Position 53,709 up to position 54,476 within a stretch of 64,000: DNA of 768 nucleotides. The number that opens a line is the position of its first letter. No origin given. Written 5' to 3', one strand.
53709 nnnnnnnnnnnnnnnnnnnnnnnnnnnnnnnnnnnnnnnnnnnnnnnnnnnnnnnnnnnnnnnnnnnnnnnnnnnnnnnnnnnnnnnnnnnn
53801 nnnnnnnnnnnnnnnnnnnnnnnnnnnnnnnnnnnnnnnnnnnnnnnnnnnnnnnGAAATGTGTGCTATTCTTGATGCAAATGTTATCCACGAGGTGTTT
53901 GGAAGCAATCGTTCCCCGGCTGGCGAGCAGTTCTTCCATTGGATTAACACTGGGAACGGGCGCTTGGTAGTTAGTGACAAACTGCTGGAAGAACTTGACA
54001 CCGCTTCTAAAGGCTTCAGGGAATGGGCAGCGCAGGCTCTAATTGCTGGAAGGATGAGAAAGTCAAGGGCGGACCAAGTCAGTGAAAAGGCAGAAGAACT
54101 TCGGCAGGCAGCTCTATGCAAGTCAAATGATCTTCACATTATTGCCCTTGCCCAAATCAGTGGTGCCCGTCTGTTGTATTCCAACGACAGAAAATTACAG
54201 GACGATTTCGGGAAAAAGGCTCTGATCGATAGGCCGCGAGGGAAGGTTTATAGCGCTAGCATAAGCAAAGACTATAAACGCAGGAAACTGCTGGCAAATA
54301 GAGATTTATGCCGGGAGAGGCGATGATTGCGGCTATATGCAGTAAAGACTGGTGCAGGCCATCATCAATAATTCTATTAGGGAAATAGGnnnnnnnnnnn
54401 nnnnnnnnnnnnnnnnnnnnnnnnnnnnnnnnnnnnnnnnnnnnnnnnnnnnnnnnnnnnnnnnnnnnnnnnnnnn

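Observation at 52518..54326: ABC-type ATPase + PIN-like protein pair embedded between the methylase and DUF499 genes: candidate unnamed two-gene defence module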

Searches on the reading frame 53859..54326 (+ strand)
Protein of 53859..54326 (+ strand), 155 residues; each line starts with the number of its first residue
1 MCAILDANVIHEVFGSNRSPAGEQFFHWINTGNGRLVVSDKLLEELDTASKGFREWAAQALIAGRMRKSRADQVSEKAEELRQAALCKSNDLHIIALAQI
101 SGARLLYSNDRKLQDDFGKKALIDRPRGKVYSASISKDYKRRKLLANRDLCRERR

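Call 3: search_protein_families(library=pfam, proteins=[window:53859-54326:+], max_evalue=0.01)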
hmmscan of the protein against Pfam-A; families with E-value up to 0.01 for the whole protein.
window:53859-54326:+ (155 aa): 2 families
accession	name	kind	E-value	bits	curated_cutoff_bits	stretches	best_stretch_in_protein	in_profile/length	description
PF01850.27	PIN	-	1.1e-08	36.2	23.6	1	4-114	2-115/120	PIN domain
PF14367.12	DUF4411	-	0.0064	16.8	23.5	0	4-85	2-84/159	Domain of unknown function (DUF4411)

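Call 4: search_protein_families(library=padloc, proteins=[window:53859-54326:+], max_evalue=0.01)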
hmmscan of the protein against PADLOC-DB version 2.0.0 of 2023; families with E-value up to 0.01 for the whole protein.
window:53859-54326:+ (155 aa): 0 families

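Call 5: search_protein_families(library=ncbifam, proteins=[window:53859-54326:+], max_evalue=0.01)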
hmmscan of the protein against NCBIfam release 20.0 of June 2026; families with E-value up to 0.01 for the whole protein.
window:53859-54326:+ (155 aa): 1 family
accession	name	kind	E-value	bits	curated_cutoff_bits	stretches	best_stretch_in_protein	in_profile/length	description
NF046100.1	RSP_2648_fam_PIN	equivalog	0.0038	17.2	170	1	35-122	27-114/177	RSP_2648 family PIN domain-containing protein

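Call 12: search_protein_families(library=padloc, proteins=[window:53859-54326:+], max_evalue=10)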
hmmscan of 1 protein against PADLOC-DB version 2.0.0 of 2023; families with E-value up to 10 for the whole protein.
window:53859-54326:+ (155 aa): 0 families

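Call 18: find_homologous_proteins(query=window:53859-54326:+, max_evalue=0.001)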
Query window:53859-54326:+ (155 aa): 1324 proteins with E <= 0.001 among 1448 candidates; the best 120 are listed.
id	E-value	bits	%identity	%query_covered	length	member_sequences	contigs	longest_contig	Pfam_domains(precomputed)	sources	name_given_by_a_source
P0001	1.4e-95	335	100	100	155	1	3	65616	PF01850.28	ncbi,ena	-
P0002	7.2e-56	206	63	100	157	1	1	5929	PF01850.28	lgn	-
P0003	3.5e-53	197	59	100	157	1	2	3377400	-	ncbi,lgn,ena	-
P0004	1.9e-52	195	60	99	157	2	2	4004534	-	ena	-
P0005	4.2e-52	194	59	99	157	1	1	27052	PF01850.28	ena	-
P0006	2.0e-51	192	60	98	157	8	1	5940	-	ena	-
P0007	8.5e-51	190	57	99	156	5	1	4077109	-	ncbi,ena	-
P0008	9.8e-51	190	59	98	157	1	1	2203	PF01850.28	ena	-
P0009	1.7e-50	189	56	98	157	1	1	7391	PF01850.28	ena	-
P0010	5.1e-50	187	58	98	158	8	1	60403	-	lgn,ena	-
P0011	5.8e-50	187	61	97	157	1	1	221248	PF01850.28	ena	-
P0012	1.0e-49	186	58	97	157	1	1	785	PF01850.28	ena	-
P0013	1.1e-49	186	59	98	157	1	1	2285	PF01850.28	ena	-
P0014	1.1e-49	186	58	98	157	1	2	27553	PF01850.28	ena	-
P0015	1.2e-49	186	58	100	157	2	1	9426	PF01850.28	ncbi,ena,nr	ncbi:MAG: PIN domain-containing protein [Nitrospinae bacterium]|nr:PIN domain-containing protein [Ni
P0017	2.3e-49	185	58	100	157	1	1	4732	PF01850.28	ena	-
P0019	3.3e-49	185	58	99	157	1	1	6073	PF01850.28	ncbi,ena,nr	ncbi:MAG: PIN domain-containing protein [Nitrospinae bacterium]|nr:PIN domain-containing protein [Ni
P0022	4.4e-49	184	58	98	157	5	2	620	PF01850.28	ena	-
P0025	6.2e-49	184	59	98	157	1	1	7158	PF01850.28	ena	-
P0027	9.1e-49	183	56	98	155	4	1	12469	PF01850.28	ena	-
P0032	1.2e-48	183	58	98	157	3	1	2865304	PF01850.28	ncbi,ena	-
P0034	1.4e-48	183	58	98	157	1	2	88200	PF01850.28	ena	-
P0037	1.7e-48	182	58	98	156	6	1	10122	PF01850.28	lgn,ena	-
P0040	2.0e-48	182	58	97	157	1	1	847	PF01850.28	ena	-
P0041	2.4e-48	182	56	98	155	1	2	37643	PF01850.28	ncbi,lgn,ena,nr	ncbi:MAG: PIN domain-containing protein [Gemmatimonadetes bacterium]|nr:PIN domain-containing protei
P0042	2.6e-48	182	59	98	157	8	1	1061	PF01850.28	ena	-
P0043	2.7e-48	182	57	98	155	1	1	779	PF01850.28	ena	-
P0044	2.8e-48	182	59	90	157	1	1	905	PF01850.28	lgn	-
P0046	3.2e-48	181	57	98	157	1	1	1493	PF01850.28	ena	-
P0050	5.7e-48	181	62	90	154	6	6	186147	PF01850.28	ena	-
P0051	6.3e-48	180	58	98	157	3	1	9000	PF01850.28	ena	-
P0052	8.2e-48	180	57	98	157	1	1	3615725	PF01850.28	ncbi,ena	-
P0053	8.4e-48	180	56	98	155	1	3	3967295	PF01850.28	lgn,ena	-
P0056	1.1e-47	180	57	98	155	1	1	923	PF01850.28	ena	-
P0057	1.1e-47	180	56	99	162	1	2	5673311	PF01850.28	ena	-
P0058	1.2e-47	179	58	91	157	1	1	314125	PF01850.28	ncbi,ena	-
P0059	1.2e-47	179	59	97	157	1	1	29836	PF01850.28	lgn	-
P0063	1.7e-47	179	57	98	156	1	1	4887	PF01850.28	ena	-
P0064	1.7e-47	179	59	98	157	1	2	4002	PF01850.28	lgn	-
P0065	1.7e-47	179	55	98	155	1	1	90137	PF01850.28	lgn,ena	-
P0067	2.0e-47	179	57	98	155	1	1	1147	PF01850.28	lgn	-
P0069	2.4e-47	178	55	98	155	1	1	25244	PF01850.28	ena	-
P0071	2.6e-47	178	59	100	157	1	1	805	PF01850.28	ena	-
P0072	2.6e-47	178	57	99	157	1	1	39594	PF01850.28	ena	-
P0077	3.4e-47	178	57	98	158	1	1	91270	PF01850.28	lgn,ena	-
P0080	4.1e-47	178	59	100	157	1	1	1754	PF01850.28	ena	-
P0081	4.6e-47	178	58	97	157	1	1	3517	PF01850.28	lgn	-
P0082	4.6e-47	178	59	97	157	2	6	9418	PF01850.28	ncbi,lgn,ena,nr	ncbi:MAG: PIN domain-containing protein [Bacteroidetes bacterium]|nr:PIN domain-containing protein [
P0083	4.8e-47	178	57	100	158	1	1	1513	PF01850.28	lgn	-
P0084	4.9e-47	178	56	97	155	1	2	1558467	PF01850.28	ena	-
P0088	5.3e-47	177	56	98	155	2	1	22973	PF01850.28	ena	-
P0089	5.6e-47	177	54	99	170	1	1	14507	PF01850.28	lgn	-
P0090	6.0e-47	177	55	98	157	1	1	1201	PF01850.28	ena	-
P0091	6.0e-47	177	57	97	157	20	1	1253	PF01850.28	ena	-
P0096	8.1e-47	177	58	98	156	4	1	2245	PF01850.28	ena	-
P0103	1.2e-46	176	56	99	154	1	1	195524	PF01850.28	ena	-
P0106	1.4e-46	176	55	99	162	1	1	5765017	PF01850.28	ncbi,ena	-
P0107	1.4e-46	176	57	99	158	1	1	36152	PF01850.28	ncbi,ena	-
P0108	1.4e-46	176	56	99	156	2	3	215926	PF01850.28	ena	-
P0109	1.5e-46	176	56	99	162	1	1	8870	PF01850.28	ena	-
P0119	2.9e-46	175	56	98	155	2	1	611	PF01850.28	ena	-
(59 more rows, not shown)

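Call 19: find_encoding_contigs(protein=P0001, flank=10000, max_places=3)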
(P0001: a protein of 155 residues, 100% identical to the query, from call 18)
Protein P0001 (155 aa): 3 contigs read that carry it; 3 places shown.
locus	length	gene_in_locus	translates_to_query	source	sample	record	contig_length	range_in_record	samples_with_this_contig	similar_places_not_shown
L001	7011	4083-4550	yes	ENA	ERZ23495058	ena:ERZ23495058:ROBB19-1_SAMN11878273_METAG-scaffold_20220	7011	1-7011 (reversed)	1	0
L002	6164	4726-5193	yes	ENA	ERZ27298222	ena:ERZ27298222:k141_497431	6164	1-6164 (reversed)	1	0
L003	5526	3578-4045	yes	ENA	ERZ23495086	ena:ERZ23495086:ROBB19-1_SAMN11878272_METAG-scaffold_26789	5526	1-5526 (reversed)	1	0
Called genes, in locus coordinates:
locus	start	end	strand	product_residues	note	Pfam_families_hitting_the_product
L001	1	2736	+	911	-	?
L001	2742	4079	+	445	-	PF13175:AAA_15, PF13476:AAA_23 (weak), PF13304:AAA_21, PF13175:AAA_15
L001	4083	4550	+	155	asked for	PF01850:PIN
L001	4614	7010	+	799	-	?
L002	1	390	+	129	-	?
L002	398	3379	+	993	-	PF06634:DUF1156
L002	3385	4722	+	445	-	PF13175:AAA_15, PF13476:AAA_23 (weak), PF13304:AAA_21, PF13175:AAA_15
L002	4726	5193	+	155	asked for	PF01850:PIN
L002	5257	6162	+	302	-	?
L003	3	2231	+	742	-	?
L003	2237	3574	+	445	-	PF13175:AAA_15, PF13476:AAA_23 (weak), PF13304:AAA_21, PF13175:AAA_15 (weak)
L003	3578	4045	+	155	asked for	PF01850:PIN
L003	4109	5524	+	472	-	?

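Call 21: find_related_loci(query=A1, collection=genome_contigs, flank=10000)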
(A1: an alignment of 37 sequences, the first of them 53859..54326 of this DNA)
Query A1 (155 aa) in genome_contigs; peptide patterns used: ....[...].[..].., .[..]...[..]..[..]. (x = any residue, [..] = any of these).
309 stretches matched a pattern; 298 encode a relative of the query (tblastn E <= 1e-3); the best 80 are kept; 80 distinct loci.
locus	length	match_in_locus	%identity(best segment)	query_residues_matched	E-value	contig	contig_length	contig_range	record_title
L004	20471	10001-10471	59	1-155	1e-59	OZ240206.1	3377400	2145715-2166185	MAG: Dehalococcoidia bacterium isolate 2e453fae-0281-4c22-a0b3-57af5dde5db4 genome assembly, chromosome: 1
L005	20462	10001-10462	61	1-152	2e-58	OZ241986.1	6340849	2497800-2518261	MAG: Candidatus Latescibacterota bacterium isolate 0d522d25-140f-41b3-910f-d932058e053c genome assembly, chromosome: 1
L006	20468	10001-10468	57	1-154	2e-57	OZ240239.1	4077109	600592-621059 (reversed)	MAG: Candidatus Latescibacterota bacterium isolate 9476a452-a56b-4094-aa10-7e41c1f40ab4 genome assembly, chromosome: 1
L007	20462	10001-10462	60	1-152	2e-57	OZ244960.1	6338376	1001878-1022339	MAG: Candidatus Latescibacterota bacterium isolate 84ceb019-2832-410a-8319-f59b3e32517b genome assembly, chromosome: 1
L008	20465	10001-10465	57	1-152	6e-56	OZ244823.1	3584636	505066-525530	MAG: Rhodothermales bacterium isolate 9ce07578-5119-4228-8939-1a3e4132b483 genome assembly, chromosome: 1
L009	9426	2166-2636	58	1-155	2e-55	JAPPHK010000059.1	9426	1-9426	MAG: Nitrospinota bacterium isolate RHO1_bin_79 NODE_9304_length_9426_cov_9.921246, whole genome shotgun sequence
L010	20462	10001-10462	56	1-152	4e-55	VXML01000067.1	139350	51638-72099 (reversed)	MAG: Gemmatimonadetes bacterium isolate SB0661_bin_36 NODE_146_length_139350_cov_81.158943, whole genome shotgun sequenc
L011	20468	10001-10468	58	1-154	2e-55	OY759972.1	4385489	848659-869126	MAG: Chloroflexota bacterium isolate 55c93f92-7b64-48b2-973a-1fcfb2e6d712 genome assembly, chromosome: 1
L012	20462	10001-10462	58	1-152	1e-54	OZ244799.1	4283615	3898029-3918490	MAG: bacterium isolate fda9cd22-9c8c-44c4-8321-deb2e702e096 genome assembly, chromosome: 1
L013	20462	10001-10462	57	1-152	7e-54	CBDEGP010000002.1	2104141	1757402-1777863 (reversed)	MAG: Dehalococcoidia bacterium isolate d5c63d68-82bf-4002-88ac-25e9112c7103 genome assembly, contig: contig_2, whole gen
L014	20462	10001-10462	55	1-152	9e-54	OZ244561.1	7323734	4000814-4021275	MAG: Candidatus Latescibacterota bacterium isolate 14245923-b953-489b-b549-9f362580a9e9 genome assembly, chromosome: 1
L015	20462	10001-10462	57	1-152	3e-53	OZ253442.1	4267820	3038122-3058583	MAG: bacterium isolate e26f613c-7608-46b1-ae07-a2f8df169297 genome assembly, chromosome: 1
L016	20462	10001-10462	55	1-152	2e-53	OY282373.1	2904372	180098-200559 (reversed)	MAG: uncultured Nitrospirales bacterium genome assembly, chromosome: 1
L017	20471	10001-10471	57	1-155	4e-53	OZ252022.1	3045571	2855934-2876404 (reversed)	MAG: Dehalococcoidia bacterium isolate 06bcde79-657e-4a1d-bd84-e3996ea03b32 genome assembly, chromosome: 1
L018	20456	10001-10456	58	1-152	3e-53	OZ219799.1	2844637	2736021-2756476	MAG: Rhodothermales bacterium isolate da3e7c24-c5f3-4507-9669-19e8aa5a93cb genome assembly, chromosome: 1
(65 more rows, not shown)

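Call 43: search_protein_families(library=padloc, alignment_id=A4, max_evalue=0.00001)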
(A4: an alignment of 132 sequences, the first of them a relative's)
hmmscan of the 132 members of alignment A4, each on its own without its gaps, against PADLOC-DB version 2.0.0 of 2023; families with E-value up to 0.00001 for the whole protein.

A. member 1, L004:5715-8462:- (915 aa): 0 families

B. families by the number of members that match (of 132 scanned): 168 families (the first 25 are shown)
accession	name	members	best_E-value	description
PDLC02980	AriA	6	4.1e-35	-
PDLC04135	mad3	6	1.6e-30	mads_3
PDLC02914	ATPase-Toprim_I-B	6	8e-09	-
PDLC04182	HEC-01A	5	1.8e-178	-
PDLC04175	HEC-01A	5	1.6e-122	-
PDLC04178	HEC-01A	5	2.9e-110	-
PDLC04144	HEC-01B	5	2.1e-92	-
PDLC04174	HEC-01A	5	6.5e-79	-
PDLC04177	HEC-01A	5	3e-51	-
PDLC04176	HEC-01A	5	9.4e-45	-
PDLC04183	HEC-01A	5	1.8e-41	-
PDLC04180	HEC-01A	5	3.7e-39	-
PDLC04391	PDC-M07A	5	3.5e-37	-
PDLC04184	HEC-01A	5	8e-35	-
PDLC04179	HEC-01A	5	5.4e-34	-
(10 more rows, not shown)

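Call 44: search_protein_families(library=pfam, alignment_id=A4, max_evalue=0.00001)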
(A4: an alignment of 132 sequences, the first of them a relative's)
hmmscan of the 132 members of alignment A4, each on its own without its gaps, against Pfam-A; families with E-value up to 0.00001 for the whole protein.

A. member 1, L004:5715-8462:- (915 aa): 5 families
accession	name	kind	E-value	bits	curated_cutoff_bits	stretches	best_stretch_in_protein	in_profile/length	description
PF00133.28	tRNA-synt_1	-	2.6e-130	435.4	22.7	1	25-577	2-413/414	tRNA synthetases class I (I, L, M and V)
PF08264.19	Anticodon_1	-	3.8e-40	137.6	25.1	1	625-783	1-147/148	Anticodon-binding domain of tRNA ligase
PF09334.17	tRNA-synt_1g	-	6.9e-20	71.6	20.1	1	48-199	3-136/391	tRNA synthetases class I (M)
PF10458.14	Val_tRNA-synt_C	-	5.4e-19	68.7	25.9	1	849-913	1-65/66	Valyl tRNA synthetase tRNA binding arm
PF13603.12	tRNA-synt_1_2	-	5.9e-10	39.4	25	1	251-311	86-146/185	Leucyl-tRNA synthetase, editing domain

B. families by the number of members that match (of 132 scanned): 108 families (the first 25 are shown)
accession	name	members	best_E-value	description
PF00561.26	Abhydrolase_1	9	1.3e-29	alpha/beta hydrolase fold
PF12146.15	Hydrolase_4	9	2.2e-17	Serine aminopeptidase, S33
PF12697.13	Abhydrolase_6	8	3.1e-14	Alpha/beta hydrolase family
PF13561.12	adh_short_C2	5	4.9e-84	Enoyl-(Acyl carrier protein) reductase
PF00106.31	adh_short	5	4.5e-58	short chain dehydrogenase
PF13304.12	AAA_21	5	3e-37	AAA domain, putative AbiEii toxin, Type IV TA system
PF13635.12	DUF4143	4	2.7e-47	Domain of unknown function (DUF4143)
PF13173.12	AAA_14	4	4.1e-30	AAA domain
PF13175.12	AAA_15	4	1.2e-15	AAA ATPase domain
PF08659.16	KR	4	1.3e-13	KR domain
PF02463.25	SMC_N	3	4.8e-14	RecF/RecN/SMC N terminal domain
PF00012.26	HSP70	2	8.1e-270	Hsp70 protein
PF02515.22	CoA_transf_3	2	1.3e-105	CoA-transferase family III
PF08811.16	DUF1800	2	5.8e-105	Protein of unknown function (DUF1800)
PF01610.23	DDE_Tnp_ISL3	2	4.7e-74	Transposase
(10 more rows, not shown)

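Call 45: predict_structure(alignment_id=A1)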
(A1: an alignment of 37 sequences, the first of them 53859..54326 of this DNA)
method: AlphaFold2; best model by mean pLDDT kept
length: 155 residues; sequences in the alignment: 37
mean_pLDDT: 84.8   pTM: 0.83
mean pLDDT of the five models: 84.8, 83.6, 83.1, 82.4, 80.8
residues with pLDDT >= 90: 89; 70-90: 43; 50-70: 10; < 50: 13
segments of 3 or more residues with pLDDT < 50: 137-144, 153-155
pLDDT, mean of each block of 10 residues (from residue 1): 92 90 87 86 95 94 90 93 93 94 91 93 86 58 49 47
secondary structure, 60 per line:
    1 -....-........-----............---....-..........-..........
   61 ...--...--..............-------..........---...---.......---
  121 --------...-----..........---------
elements in order: E2-5 H7-14 H20-31 E35-38 H40-49 H51-63 E66-68 H71-84 H92-101 E105-107 H111-117 E129-131 H137-146

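Call 49: fold_search(model_id=the predicted structure, library=pdb)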
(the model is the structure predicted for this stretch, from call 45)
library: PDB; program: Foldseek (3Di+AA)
matches with E <= 10: 548; with E <= 0.001: 2
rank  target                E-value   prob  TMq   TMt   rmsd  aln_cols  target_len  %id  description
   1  5x3t_B                2.2e-04  1.00  0.52  0.57   4.9       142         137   18  VapBC from Mycobacterium tuberculosis (released 2017-06-07)
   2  3zvk_B                6.0e-04  1.00  0.47  0.53   5.5       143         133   18  Crystal structure of VapBC2 from Rickettsia felis bound to a DNA fragment from their promoter (released 2011-12-14)
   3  3zvk_C                1.0e-03  1.00  0.48  0.54   5.5       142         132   19  Crystal structure of VapBC2 from Rickettsia felis bound to a DNA fragment from their promoter (released 2011-12-14)
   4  1w8i                  1.2e-03  1.00  0.54  0.54   3.8       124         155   19  The Structure of gene product af1683 from Archaeoglobus fulgidus. (released 2004-11-16)
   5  3zvk_A                2.8e-03  0.99  0.45  0.50   6.3       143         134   18  Crystal structure of VapBC2 from Rickettsia felis bound to a DNA fragment from their promoter (released 2011-12-14)
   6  7vwo_A                4.4e-03  1.00  0.53  0.56   4.8       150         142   17  TA complex from Mycobacterium tuberculosis (released 2022-11-16)
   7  3h87_B                5.7e-03  1.00  0.56  0.61   4.0       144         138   15  Rv0301 Rv0300 Toxin Antitoxin Complex from Mycobacterium tuberculosis (released 2009-05-05)
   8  5ecw_A                6.0e-03  0.98  0.45  0.50   5.7       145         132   14  Structure of the Shigella flexneri VapC mutant D7A (released 2016-02-17)
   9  8ssg_A                6.9e-03  0.94  0.43  0.39   9.0       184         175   15  Minimal protein-only/RNA-free Ribonuclease P from Hydrogenobacter thermophilus (released 2023-10-18)
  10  2h1c_A                7.8e-03  0.99  0.46  0.50   5.0       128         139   16  Crystal Structure of FitAcB from Neisseria gonorrhoeae (released 2006-09-26)
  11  7e8j_A                8.9e-03  0.92  0.45  0.36  11.4       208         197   15  Crystal structure of Proteinaceous RNase P (PRORP) from Thermococcus celer (released 2022-03-02)
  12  8ssg_F                1.0e-02  0.93  0.43  0.40   8.6       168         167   14  Minimal protein-only/RNA-free Ribonuclease P from Hydrogenobacter thermophilus (released 2023-10-18)
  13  8kda_E                1.0e-02  0.89  0.42  0.36  10.9       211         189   13  Cryo-EM structure of Hydrogenobacter thermophilus minimal protein-only RNase P (HARP) in complex with pre-tRNAs (released 2024-08-14)
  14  3h87_A                1.1e-02  0.99  0.51  0.56   4.6       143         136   18  Rv0301 Rv0300 Toxin Antitoxin Complex from Mycobacterium tuberculosis (released 2009-05-05)
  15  8ssf_A                1.1e-02  0.95  0.47  0.43   8.8       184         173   15  Minimal protein-only/RNA-free Ribonuclease P from Hydrogenobacter thermophilus (released 2023-10-18)
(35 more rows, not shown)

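Call 58: find_related_loci(query=A1, collection=viral_contigs, flank=8000)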
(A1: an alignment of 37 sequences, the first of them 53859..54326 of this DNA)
Query A1 (155 aa) in viral_contigs; peptide patterns used: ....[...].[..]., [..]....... (x = any residue, [..] = any of these).
8 stretches matched a pattern, but none encodes a relative of the query by tblastn (E <= 1e-3).
